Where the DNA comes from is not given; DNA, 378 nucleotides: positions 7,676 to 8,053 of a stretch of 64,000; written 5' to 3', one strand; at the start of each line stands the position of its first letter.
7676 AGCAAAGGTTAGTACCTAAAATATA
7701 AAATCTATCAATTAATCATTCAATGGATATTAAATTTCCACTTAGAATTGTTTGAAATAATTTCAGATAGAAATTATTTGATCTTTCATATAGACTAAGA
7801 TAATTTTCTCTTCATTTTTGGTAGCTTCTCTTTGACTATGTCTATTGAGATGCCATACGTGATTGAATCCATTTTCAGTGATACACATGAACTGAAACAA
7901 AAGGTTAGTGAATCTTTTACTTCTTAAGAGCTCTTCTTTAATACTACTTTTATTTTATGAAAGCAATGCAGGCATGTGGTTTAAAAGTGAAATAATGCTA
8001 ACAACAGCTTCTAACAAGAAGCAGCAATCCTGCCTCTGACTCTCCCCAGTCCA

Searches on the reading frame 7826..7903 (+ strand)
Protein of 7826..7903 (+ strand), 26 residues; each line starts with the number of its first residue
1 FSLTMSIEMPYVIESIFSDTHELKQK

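Call 14: search_solved_structures(query=window:7826-7903:+, max_evalue=10)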
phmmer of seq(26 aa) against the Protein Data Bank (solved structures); distinct sequences matched with E-value up to 10: 1.
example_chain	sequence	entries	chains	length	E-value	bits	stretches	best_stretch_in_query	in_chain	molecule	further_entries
11jf_P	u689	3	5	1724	1.2e-09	38.4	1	1-26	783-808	Protein mono-ADP-ribosyltransferase PARP4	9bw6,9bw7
